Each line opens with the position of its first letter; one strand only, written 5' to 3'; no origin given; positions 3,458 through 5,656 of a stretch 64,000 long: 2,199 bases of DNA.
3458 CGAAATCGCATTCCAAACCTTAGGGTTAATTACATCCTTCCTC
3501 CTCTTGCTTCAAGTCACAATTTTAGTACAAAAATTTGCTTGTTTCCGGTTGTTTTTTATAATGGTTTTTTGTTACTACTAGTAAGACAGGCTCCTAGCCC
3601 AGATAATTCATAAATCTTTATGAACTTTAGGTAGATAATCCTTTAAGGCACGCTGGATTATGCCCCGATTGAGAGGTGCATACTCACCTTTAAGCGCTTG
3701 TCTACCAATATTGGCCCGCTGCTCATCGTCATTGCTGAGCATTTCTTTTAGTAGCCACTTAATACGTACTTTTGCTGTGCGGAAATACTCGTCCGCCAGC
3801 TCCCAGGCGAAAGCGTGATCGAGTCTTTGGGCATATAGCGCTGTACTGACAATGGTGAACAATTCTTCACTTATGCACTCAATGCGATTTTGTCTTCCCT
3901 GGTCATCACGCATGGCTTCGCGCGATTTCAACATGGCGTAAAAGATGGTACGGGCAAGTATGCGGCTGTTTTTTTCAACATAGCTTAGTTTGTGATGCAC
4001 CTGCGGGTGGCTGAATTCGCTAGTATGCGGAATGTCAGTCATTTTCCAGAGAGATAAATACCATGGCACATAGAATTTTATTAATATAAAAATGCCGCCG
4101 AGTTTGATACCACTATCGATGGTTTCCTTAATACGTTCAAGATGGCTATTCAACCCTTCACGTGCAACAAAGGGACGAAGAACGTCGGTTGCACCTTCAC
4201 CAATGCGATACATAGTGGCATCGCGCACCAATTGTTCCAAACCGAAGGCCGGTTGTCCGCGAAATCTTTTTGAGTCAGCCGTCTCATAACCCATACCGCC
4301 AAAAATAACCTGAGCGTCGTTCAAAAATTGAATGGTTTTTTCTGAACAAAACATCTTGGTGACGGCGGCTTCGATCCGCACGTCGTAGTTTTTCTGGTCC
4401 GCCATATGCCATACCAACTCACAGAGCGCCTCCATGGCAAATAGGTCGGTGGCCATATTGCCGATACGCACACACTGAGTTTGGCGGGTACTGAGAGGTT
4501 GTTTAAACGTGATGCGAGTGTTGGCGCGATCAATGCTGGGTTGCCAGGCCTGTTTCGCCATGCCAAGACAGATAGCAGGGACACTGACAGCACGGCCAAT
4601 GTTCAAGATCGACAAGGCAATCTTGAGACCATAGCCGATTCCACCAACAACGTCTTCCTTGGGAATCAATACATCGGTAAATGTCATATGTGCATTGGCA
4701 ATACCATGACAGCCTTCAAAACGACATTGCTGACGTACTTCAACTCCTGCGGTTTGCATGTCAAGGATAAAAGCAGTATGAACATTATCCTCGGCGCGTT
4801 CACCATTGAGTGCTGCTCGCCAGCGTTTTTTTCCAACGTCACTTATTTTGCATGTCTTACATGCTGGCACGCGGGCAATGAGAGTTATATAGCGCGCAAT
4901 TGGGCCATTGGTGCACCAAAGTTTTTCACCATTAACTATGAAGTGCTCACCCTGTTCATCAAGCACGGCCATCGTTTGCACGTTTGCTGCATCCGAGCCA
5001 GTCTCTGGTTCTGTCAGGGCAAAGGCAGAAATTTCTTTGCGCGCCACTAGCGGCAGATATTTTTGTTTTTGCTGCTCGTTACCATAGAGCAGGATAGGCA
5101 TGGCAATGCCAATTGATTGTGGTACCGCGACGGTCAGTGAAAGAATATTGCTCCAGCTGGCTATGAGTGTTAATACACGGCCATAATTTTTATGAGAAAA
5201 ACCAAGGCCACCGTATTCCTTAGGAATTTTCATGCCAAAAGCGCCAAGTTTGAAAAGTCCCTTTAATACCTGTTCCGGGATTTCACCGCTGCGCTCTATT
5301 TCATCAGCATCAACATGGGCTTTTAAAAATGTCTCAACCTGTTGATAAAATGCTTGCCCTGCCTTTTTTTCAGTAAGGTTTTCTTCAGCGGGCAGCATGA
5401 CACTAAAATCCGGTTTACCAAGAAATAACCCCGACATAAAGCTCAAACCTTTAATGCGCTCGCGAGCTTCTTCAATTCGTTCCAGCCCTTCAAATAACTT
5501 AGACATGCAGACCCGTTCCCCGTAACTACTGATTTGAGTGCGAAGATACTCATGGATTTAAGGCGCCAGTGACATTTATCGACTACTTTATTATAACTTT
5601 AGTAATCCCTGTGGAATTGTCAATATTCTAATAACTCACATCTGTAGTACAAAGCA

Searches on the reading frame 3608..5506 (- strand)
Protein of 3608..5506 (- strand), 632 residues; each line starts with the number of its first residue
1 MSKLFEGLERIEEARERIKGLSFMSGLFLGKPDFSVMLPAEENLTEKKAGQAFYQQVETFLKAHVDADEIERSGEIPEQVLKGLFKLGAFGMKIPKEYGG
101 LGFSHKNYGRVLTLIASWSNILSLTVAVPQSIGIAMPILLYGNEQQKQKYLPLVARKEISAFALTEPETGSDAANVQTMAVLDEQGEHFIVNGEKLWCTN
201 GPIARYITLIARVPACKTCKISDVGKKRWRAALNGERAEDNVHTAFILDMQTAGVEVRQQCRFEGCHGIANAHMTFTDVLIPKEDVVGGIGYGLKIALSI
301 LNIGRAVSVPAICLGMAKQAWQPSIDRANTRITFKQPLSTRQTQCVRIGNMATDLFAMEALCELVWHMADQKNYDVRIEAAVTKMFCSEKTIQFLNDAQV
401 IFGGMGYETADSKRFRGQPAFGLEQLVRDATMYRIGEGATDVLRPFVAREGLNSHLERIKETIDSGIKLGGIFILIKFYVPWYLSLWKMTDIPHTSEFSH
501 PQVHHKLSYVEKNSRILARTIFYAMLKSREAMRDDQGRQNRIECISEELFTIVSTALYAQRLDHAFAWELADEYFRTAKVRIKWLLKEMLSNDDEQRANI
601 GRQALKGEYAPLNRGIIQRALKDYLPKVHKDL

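Call 55: find_encoding_contigs(protein=window:3608-5506:-, flank=10000, max_places=4)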
Protein window:3608-5506:- (632 aa): 3 contigs read that carry it; 1 place shown.
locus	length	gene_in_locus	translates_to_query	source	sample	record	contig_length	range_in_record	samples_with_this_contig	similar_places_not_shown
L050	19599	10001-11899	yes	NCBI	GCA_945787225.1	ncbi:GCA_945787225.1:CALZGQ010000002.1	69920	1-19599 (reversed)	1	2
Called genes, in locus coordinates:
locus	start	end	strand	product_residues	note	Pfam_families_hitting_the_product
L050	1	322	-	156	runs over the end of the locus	-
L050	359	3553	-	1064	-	PF00873:ACR_tran, PF03176:MMPL (faint)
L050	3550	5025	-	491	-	PF25919:BSH_CusB, PF25973:BSH_CzcB, PF25869:3HB_CusB (weak), PF25944:Beta-barrel_RND (weak), PF25954:Beta-barrel_RND_2, PF25967:RND-MFP_C, PF25975:CzcB_C, PF25989:YknX_C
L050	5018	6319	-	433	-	PF02321:OEP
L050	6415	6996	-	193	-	PF02627:CMD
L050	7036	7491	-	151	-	-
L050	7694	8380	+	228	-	PF00072:Response_reg, PF00486:Trans_reg_C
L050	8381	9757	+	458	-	PF21085:CusS, PF26769:HAMP_PhoQ (weak), PF00512:HisKA, PF02518:HATPase_c, PF14501:HATPase_c_5 (faint)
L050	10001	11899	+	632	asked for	PF02771:Acyl-CoA_dh_N, PF02770:Acyl-CoA_dh_M, PF00441:Acyl-CoA_dh_1, PF08028:Acyl-CoA_dh_2 (weak)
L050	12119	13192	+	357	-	PF02812:ELFV_dehydrog_N, PF00208:ELFV_dehydrog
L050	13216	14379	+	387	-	PF00676:E1_dh, PF13292:DXP_synthase_N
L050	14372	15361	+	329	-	PF02779:Transket_pyr, PF02780:Transketolase_C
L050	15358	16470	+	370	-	PF00364:Biotin_lipoyl, PF25984:BSH_YknX (faint), PF02817:E3_binding, PF00198:2-oxoacid_dh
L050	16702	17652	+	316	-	PF13714:PEP_mutase, PF00463:ICL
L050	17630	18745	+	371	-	PF00285:Citrate_synt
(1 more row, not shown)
